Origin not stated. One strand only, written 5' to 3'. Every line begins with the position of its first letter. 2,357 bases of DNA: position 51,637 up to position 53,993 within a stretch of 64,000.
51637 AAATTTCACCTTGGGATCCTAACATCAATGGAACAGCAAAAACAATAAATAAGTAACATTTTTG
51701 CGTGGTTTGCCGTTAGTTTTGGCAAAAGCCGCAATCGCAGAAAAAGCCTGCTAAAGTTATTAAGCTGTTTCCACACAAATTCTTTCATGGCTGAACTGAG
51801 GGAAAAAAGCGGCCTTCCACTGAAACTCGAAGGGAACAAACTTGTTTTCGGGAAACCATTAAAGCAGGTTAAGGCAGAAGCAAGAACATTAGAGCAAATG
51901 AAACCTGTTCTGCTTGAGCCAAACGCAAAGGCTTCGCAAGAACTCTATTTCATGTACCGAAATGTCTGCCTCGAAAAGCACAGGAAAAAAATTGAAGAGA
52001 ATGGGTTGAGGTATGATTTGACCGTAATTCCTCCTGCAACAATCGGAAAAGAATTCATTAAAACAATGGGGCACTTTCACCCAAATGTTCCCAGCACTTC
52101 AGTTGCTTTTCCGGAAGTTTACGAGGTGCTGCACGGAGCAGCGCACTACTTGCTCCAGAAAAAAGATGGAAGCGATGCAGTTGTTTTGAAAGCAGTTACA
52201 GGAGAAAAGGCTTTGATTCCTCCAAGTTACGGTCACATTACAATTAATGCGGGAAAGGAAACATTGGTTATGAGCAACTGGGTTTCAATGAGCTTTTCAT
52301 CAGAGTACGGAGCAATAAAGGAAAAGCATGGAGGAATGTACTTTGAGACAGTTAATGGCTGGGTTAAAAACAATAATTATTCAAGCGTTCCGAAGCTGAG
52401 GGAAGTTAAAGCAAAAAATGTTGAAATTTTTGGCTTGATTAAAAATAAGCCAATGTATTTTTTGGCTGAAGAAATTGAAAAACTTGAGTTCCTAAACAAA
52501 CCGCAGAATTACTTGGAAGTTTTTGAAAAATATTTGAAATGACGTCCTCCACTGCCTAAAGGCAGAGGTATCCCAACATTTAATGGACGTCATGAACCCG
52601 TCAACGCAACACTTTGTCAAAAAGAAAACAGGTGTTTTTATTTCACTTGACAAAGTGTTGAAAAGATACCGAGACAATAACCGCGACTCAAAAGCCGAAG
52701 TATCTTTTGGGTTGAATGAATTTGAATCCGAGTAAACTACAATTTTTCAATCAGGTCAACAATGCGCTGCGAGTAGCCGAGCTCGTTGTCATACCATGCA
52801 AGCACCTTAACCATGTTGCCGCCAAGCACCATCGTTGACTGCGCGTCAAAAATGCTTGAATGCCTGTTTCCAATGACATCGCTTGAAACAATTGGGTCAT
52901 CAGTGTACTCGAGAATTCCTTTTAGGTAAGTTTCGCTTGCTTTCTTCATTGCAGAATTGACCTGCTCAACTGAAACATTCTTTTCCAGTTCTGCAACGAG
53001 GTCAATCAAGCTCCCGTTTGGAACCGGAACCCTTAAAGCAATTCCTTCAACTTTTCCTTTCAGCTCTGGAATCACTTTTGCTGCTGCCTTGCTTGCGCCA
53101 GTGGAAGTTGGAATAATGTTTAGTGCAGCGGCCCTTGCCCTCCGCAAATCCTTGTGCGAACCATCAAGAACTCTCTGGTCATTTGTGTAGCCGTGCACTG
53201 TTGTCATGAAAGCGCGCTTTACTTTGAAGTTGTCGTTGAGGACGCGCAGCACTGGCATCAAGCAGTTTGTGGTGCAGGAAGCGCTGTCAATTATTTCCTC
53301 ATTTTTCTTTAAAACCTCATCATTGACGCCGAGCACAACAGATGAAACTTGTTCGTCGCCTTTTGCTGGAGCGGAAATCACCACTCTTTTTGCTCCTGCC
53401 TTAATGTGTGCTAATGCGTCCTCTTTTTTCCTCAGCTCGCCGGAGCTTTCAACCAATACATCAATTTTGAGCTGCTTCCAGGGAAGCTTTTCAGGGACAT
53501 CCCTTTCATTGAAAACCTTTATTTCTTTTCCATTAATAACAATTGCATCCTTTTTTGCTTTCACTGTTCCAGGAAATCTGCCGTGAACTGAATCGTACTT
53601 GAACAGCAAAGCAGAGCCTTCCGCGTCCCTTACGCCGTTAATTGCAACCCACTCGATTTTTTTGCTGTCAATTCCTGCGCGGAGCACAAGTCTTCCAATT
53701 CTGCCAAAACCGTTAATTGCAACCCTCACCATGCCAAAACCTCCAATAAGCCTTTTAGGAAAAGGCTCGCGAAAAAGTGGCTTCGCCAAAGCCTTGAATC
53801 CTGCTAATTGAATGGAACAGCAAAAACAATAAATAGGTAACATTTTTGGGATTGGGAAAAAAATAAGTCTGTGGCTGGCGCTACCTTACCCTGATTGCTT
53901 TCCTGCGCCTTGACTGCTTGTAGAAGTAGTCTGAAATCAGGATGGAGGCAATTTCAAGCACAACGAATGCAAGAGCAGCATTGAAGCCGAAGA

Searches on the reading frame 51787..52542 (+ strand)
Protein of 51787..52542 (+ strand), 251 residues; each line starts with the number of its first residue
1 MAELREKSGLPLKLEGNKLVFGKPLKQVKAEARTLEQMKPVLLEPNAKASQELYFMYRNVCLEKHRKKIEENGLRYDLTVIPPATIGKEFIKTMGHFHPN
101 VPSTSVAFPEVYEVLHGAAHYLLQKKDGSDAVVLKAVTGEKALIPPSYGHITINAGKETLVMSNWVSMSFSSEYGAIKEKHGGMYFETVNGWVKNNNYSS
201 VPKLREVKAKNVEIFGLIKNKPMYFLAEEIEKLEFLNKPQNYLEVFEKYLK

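Call 8: search_protein_families(library=pfam, proteins=[window:51787-52542:+], max_evalue=0.001)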
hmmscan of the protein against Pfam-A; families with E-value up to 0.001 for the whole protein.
window:51787-52542:+ (251 aa): 1 family
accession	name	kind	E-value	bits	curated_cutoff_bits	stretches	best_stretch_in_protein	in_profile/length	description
PF06560.17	GPI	-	4.6e-37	127.5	20.7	1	37-202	6-181/182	Glucose-6-phosphate isomerase (GPI)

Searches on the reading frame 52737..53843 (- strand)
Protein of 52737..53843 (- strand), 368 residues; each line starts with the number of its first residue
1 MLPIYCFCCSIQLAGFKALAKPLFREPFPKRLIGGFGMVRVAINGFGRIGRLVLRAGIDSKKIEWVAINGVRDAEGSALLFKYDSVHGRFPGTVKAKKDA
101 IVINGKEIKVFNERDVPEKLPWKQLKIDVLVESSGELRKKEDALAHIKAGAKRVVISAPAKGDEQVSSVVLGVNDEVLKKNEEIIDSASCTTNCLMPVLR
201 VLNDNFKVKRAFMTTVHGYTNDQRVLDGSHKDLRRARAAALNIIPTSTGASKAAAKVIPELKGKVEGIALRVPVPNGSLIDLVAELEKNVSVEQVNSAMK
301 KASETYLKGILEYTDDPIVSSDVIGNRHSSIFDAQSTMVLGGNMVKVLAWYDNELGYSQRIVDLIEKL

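Call 8: search_protein_families(library=pfam, proteins=[window:52737-53843:-], max_evalue=0.001)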
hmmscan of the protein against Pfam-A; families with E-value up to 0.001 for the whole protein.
window:52737-53843:- (368 aa): 2 families
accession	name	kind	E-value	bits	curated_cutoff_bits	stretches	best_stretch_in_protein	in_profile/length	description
PF02800.25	Gp_dh_C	-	2e-68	229.4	24.4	1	195-351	1-158/158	Glyceraldehyde 3-phosphate dehydrogenase, C-terminal domain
PF00044.30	Gp_dh_N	-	4.5e-36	123.6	31.7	1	39-139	1-100/101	Glyceraldehyde 3-phosphate dehydrogenase, NAD binding domain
